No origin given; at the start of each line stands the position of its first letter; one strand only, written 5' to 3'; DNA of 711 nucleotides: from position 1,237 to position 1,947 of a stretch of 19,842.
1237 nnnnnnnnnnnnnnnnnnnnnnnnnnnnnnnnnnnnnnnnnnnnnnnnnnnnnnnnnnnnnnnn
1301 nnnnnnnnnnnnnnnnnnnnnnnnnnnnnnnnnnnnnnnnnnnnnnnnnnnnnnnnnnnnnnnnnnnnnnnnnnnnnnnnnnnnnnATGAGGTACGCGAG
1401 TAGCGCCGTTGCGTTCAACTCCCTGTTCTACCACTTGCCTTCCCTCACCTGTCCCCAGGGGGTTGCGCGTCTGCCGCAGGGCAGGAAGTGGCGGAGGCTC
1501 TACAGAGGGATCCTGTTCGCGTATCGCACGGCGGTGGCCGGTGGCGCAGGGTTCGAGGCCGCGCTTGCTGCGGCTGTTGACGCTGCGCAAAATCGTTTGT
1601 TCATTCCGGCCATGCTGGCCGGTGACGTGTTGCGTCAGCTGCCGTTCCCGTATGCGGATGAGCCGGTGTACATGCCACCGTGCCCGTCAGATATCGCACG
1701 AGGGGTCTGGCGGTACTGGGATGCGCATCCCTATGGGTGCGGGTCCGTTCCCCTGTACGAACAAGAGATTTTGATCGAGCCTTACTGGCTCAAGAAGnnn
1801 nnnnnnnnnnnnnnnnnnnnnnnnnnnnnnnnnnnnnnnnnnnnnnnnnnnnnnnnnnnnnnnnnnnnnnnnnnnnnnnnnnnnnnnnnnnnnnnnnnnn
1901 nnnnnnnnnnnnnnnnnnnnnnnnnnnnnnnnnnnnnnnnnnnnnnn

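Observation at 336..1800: Array of three diverged paralogous small early genes at the left end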

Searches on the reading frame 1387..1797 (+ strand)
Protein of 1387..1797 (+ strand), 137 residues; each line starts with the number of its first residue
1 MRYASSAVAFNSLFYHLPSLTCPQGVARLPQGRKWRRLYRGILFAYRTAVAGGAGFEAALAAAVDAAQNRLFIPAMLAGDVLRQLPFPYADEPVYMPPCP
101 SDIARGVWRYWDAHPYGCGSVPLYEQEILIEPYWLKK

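Call 10: search_protein_families(library=pfam, proteins=[window:1387-1797:+], max_evalue=0.1)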
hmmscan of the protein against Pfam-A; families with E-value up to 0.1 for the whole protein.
window:1387-1797:+ (137 aa): 0 families

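Call 13: search_dna_similar(query=window:1387-1797:+, collection=phages, mode=protein, max_evalue=1)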
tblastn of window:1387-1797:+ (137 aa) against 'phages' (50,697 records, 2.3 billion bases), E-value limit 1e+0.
No match.

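Call 16: find_homologous_proteins(query=window:1387-1797:+, max_evalue=0.01)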
Query window:1387-1797:+ (137 aa): 49 proteins with E <= 0.01 among 84 candidates.
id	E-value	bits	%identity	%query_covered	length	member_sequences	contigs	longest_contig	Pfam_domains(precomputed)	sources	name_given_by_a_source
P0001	3.5e-89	314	100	100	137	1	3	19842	-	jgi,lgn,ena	jgi:hypothetical protein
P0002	5.0e-72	258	84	100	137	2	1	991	-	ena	-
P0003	7.2e-70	251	83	100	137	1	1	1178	-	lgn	-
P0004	2.6e-68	246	78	100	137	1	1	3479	-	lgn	-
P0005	1.2e-67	244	80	100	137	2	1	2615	-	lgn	-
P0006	1.9e-67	244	80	100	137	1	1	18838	-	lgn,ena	-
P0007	2.2e-67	243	80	100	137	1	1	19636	-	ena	-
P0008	3.4e-67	243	80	100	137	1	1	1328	-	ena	-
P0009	7.9e-67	242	82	99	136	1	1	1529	-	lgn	-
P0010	1.7e-66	241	80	100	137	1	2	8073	-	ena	-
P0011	8.8e-66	238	79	100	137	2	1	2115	-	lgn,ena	-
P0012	9.0e-64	232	77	100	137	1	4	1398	-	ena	-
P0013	3.6e-63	230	76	99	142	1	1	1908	-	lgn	-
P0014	8.4e-63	229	76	99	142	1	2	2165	-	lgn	-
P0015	1.7e-62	228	77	99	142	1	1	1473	-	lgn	-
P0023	1.0e-55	206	77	82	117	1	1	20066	-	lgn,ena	-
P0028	4.9e-54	200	70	99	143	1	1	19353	-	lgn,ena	-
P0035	7.5e-52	193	65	99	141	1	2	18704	-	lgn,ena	-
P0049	1.5e-40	156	66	77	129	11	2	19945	-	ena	-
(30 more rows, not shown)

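Call 17: find_encoding_contigs(protein=P0001, flank=4000, max_places=3)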
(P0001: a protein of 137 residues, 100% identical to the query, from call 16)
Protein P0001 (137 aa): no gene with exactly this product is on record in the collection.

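Call 18: find_encoding_contigs(protein=P0049, flank=4000, max_places=2)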
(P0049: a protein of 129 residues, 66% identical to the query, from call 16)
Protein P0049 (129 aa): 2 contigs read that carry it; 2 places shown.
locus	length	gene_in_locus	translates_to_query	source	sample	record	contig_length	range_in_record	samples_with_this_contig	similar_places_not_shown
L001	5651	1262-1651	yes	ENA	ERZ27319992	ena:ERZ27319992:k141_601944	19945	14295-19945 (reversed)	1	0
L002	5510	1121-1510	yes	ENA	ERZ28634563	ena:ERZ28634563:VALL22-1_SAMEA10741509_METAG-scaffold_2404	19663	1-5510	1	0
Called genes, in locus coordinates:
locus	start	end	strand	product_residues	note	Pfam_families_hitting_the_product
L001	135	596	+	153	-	-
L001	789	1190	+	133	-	-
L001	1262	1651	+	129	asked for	-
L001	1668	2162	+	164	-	-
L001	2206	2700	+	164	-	-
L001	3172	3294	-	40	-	-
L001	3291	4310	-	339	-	PF05894:Podovirus_Gp16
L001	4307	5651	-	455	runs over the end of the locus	PF01551:Peptidase_M23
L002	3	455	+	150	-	?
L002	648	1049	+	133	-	-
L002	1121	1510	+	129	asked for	-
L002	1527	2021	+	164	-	-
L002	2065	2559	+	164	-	-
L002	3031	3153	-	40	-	-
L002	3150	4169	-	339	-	PF05894:Podovirus_Gp16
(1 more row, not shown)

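Call 19: find_encoding_contigs(protein=P0035, flank=4000, max_places=2)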
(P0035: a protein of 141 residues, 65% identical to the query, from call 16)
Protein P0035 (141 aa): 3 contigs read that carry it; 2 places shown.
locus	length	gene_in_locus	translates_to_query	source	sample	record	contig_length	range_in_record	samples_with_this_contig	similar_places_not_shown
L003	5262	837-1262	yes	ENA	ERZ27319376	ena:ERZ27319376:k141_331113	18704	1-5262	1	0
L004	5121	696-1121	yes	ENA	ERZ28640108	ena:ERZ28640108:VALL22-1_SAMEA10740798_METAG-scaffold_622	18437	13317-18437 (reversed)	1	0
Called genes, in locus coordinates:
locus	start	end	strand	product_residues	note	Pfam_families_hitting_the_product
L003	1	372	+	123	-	?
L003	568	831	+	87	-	-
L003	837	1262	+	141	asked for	-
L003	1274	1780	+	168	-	-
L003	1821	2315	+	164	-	-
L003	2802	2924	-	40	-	-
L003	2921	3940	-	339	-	PF05894:Podovirus_Gp16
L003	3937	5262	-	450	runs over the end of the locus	PF01551:Peptidase_M23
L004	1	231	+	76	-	?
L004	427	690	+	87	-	-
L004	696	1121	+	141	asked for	-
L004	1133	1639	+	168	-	-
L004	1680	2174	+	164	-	-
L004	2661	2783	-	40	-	-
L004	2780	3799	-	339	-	PF05894:Podovirus_Gp16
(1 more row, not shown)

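Call 20: find_related_loci(query=window:1387-1797:+, collection=viral_contigs, flank=4000)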
Query window:1387-1797:+ (137 aa) in viral_contigs; peptide patterns used: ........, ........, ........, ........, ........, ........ (x = any residue, [..] = any of these).
22 stretches matched a pattern, but none encodes a relative of the query by tblastn (E <= 1e-3).

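Call 32: find_encoding_contigs(protein=P0023, flank=4000, max_places=2)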
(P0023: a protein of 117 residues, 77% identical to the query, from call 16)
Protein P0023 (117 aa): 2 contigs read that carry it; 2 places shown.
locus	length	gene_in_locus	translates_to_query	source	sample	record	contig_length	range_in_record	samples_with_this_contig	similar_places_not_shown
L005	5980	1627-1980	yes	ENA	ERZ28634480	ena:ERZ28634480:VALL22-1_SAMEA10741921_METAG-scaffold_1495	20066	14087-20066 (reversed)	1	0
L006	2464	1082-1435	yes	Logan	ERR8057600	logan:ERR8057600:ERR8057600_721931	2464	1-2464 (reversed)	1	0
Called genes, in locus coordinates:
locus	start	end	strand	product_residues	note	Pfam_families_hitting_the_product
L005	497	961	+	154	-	-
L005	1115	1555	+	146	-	-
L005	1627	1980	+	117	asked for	-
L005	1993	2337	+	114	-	-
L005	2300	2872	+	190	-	-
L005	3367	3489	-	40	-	-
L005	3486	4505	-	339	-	PF05894:Podovirus_Gp16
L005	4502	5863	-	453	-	PF01551:Peptidase_M23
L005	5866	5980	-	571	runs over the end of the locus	PF12708:Pect-lyase_RHGA_epim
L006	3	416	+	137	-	?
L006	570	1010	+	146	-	-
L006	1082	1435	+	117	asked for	-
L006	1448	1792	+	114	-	-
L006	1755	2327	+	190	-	-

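Call 34: find_encoding_contigs(protein=P0028, flank=4000, max_places=2)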
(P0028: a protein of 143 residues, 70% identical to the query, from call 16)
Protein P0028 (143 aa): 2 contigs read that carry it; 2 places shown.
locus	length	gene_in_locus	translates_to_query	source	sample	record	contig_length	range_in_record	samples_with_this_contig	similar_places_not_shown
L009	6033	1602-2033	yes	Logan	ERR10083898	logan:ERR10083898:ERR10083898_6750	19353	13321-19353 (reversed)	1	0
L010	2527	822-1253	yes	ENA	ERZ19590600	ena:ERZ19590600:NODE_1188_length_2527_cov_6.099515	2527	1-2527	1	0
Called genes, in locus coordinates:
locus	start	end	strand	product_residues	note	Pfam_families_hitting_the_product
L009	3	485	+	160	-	?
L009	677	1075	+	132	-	-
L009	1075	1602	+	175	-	-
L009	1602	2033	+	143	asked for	-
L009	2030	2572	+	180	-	-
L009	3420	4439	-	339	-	PF05894:Podovirus_Gp16, PF03237:Terminase_6N (faint)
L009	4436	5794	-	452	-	PF01551:Peptidase_M23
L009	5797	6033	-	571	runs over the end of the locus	PF12708:Pect-lyase_RHGA_epim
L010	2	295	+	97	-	?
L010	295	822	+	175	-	-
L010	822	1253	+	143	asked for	-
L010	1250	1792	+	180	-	-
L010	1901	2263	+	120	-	-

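Call 43: search_protein_families(library=phrogs, proteins=[window:1387-1797:+], max_evalue=0.1)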
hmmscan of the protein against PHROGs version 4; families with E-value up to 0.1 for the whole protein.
window:1387-1797:+ (137 aa): 0 families

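Call 47: predict_structure(alignment_id=A4)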
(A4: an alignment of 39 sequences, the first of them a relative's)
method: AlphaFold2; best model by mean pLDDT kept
length: 137 residues; sequences in the alignment: 39
mean_pLDDT: 75.9   pTM: 0.74
mean pLDDT of the five models: 75.9, 74.3, 72.8, 70.3, 62.7
residues with pLDDT >= 90: 29; 70-90: 66; 50-70: 29; < 50: 13
segments of 3 or more residues with pLDDT < 50: 21-27, 131-133, 135-137
pLDDT, mean of each block of 10 residues (from residue 1): 72 67 47 77 93 91 81 82 90 74 88 82 64 43
secondary structure, 60 per line:
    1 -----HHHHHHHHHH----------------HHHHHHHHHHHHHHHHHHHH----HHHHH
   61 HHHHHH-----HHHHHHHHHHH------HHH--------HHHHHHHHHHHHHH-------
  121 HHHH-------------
elements in order: H6-15 H32-51 H56-66 H72-82 H100-113 H121-124

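Call 54: search_protein_representatives(alignment_id=A4)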
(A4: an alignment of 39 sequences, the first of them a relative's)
Query: 39 sequences, 138 profile positions. Proteins with E-value up to 0.001 (for the whole library): 7; up to 1e-10: 5; up to 1e-30: 2. The best 7 are listed.
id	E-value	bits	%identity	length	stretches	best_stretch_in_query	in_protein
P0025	3.0e-64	231.3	-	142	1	2-138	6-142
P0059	1.1e-49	184.2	-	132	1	1-130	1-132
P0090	7.8e-28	113.3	-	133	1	1-130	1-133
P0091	4.5e-15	72.0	-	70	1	75-137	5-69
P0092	4.7e-14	68.7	-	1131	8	91-125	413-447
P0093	3.3e-04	36.8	-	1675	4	94-125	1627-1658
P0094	9.0e-04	35.4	-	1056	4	72-104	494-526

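Call 57: fold_search(model_id=the predicted structure, library=viral)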
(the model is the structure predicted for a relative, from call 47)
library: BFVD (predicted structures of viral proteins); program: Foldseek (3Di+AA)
matches with E <= 10: 63; with E <= 0.001: 1
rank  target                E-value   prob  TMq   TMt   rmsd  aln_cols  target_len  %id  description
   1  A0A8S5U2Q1            2.1e-10  1.00  0.46  0.45   8.6       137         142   72  Uncharacterized protein [Podoviridae sp. ctjUd6]
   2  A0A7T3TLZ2            1.4e+00  0.12  0.20  0.27  12.6       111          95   12  Uncharacterized protein [Serratia phage vB_SmaM_Yaphecito]
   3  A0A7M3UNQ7            2.8e+00  0.10  0.30  0.26  10.9       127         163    7  Uncharacterized protein [Pyramimonas orientalis virus]
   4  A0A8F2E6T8            2.8e+00  0.06  0.25  0.07  11.6       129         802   15  DNA primase/helicase [Streptomyces phage KimJongPhill]
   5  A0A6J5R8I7            3.2e+00  0.20  0.28  0.32   7.2        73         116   18  Uncharacterized protein [uncultured Caudovirales phage]
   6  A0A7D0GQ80            3.2e+00  0.07  0.22  0.25  11.5       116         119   13  (no name in the UniProt tables at hand)
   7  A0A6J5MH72            4.0e+00  0.25  0.25  0.23  10.6        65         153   17  Uncharacterized protein [uncultured Caudovirales phage]
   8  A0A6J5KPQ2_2          4.0e+00  0.06  0.27  0.05  13.8       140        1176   12  Collagen triple helix repeat [uncultured Caudovirales phage]
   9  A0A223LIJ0            4.6e+00  0.12  0.34  0.16  13.9       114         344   16  Uncharacterized protein [Erwinia phage vB_EamM_Joad]
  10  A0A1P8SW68            4.6e+00  0.07  0.32  0.10  14.6       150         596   18  PIIIb capsid protein [psittacine adenovirus 4]
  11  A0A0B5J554            4.6e+00  0.04  0.24  0.22  16.8       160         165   10  Ankyrin repeat protein [Pandoravirus inopinatum]
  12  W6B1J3                4.6e+00  0.02  0.16  0.12  19.1       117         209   16  Uncharacterized protein [Erwinia phage Ea35-70]
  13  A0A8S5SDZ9            4.9e+00  0.07  0.25  0.24  10.2        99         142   10  Uncharacterized protein [Caudovirales sp. ctrNG92]
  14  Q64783                5.1e+00  0.20  0.21  0.10   5.7        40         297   15  Viral envelope protein (Fragment) [Fowl adenovirus A serotype 1 (strain CELO / Phelps)]
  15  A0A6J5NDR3            5.1e+00  0.06  0.26  0.13  14.8       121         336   13  Phage head morphogenesis domain [uncultured Caudovirales phage]
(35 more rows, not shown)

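Call 63: search_solved_structures(query=A4, max_evalue=1)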
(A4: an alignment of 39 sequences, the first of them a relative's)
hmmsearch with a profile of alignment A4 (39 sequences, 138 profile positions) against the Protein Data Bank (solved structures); distinct sequences matched with E-value up to 1: 21.
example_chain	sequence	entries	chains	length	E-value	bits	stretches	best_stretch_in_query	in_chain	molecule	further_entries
1d2p_A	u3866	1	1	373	0.061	16.4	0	92-125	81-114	COLLAGEN ADHESIN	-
6sqc_A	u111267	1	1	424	0.12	15.6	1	30-92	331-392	Maltose/maltodextrin-binding periplasmic protein,CREB-binding protein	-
4iwh_A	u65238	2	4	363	0.12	15.5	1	6-87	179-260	3-isopropylmalate dehydrogenase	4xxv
4kv3_A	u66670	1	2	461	0.24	14.5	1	30-91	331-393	Chimera fusion protein of ESX-1 secretion system protein eccD1 and Maltose-binding peripla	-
1wal_A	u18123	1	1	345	0.31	14.1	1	6-87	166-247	PROTEIN (3-ISOPROPYLMALATE DEHYDROGENASE)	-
1g2u_A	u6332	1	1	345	0.49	13.5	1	6-87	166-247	3-ISOPROPYLMALATE DEHYDROGENASE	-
9smy_A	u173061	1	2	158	0.5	13.5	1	15-70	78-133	HAMP domain-containing protein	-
1idm_A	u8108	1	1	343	0.59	13.3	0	6-87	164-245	3-ISOPROPYLMALATE DEHYDROGENASE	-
1ipd_A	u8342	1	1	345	0.59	13.2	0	6-87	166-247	3-ISOPROPYLMALATE DEHYDROGENASE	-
1hex_A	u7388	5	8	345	0.59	13.2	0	6-87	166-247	3-ISOPROPYLMALATE DEHYDROGENASE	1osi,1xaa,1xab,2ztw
1xac_A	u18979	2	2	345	0.6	13.2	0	6-87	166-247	3-ISOPROPYLMALATE DEHYDROGENASE 2T2M6T S82R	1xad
4kyc_A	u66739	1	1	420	0.61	13.2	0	30-90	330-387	Maltose-binding periplasmic protein, Phosphoprotein, chimeric construct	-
4wuo_A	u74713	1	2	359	0.62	13.2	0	6-87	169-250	3-isopropylmalate dehydrogenase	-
2y3z_A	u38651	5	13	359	0.62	13.2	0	6-87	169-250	3-ISOPROPYLMALATE DEHYDROGENASE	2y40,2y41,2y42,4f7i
1mh3_A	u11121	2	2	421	0.66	13.1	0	30-109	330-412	maltose binding-a1 homeodomain protein chimera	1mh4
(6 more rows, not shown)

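Call 71: find_related_loci(query=A4, collection=metagenome_contigs, flank=3500)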
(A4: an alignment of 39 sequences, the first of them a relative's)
Query A4 (137 aa) in metagenome_contigs; peptide patterns used: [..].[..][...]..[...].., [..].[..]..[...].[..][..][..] (x = any residue, [..] = any of these).
344 stretches matched a pattern; 3 encode a relative of the query (tblastn E <= 1e-3); 3 distinct loci.
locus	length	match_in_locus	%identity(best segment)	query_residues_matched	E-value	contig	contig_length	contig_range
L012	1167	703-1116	66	1-137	2e-60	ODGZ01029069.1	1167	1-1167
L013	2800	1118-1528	63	2-137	5e-56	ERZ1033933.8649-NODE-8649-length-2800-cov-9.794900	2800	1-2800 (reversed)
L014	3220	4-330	80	29-137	2e-52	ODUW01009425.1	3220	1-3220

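Call 72: find_related_loci(query=A4, collection=genome_contigs, flank=3500)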
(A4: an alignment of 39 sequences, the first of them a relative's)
Query A4 (137 aa) in genome_contigs; peptide patterns used: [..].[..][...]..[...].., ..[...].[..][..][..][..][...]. (x = any residue, [..] = any of these).
85 stretches matched a pattern; 1 encode a relative of the query (tblastn E <= 1e-3); 1 distinct loci.
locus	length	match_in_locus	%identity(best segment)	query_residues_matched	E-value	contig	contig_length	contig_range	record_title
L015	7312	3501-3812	31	3-113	7e-6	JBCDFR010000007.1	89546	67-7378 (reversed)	MAG: Actinomycetota bacterium isolate P01_H01_bin.113 k141_1104742_length_89546_cov_58.0000, whole genome shotgun sequen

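Call 75: search_protein_families(library=pfam, proteins=[L015:2094-4847:+], max_evalue=0.001)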
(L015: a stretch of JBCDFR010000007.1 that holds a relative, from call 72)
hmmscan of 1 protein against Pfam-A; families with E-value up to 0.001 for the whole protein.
L015:2094-4847:+ (918 aa): 3 families
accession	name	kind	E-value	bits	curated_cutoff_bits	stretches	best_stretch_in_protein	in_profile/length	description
PF03632.21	Glyco_hydro_65m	-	2.8e-85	286.9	27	1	441-829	1-370/371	Glycosyl hydrolase family 65 central catalytic domain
PF03636.21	Glyco_hydro_65N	-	2.9e-22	79.9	26.6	1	191-373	13-198/233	Glycosyl hydrolase family 65, N-terminal domain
PF03633.20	Glyco_hydro_65C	-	1.3e-10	41.4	22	1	840-895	2-55/62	Glycosyl hydrolase family 65, C-terminal domain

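Call 76: find_encoding_contigs(protein=P0091, flank=3500, max_places=3)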
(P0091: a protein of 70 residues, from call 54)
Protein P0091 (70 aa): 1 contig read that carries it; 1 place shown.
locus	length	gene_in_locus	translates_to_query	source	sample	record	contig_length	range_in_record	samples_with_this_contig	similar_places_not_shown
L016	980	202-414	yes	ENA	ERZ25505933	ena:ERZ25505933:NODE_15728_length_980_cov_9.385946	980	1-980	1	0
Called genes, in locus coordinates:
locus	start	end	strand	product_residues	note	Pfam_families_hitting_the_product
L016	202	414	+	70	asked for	-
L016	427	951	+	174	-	-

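Call 77: find_encoding_contigs(protein=P0090, flank=3500, max_places=3)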
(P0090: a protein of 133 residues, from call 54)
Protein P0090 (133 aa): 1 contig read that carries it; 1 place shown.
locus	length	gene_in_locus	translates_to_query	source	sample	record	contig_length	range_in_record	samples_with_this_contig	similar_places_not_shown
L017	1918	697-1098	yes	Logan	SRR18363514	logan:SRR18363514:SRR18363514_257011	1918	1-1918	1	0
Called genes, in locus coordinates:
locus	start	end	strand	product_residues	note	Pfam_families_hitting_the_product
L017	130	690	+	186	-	-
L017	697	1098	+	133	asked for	-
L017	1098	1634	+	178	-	-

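Call 81: search_protein_families(library=ncbifam, proteins=[window:1387-1797:+], max_evalue=0.1)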
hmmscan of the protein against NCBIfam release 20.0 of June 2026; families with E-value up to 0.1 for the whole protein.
window:1387-1797:+ (137 aa): 0 families
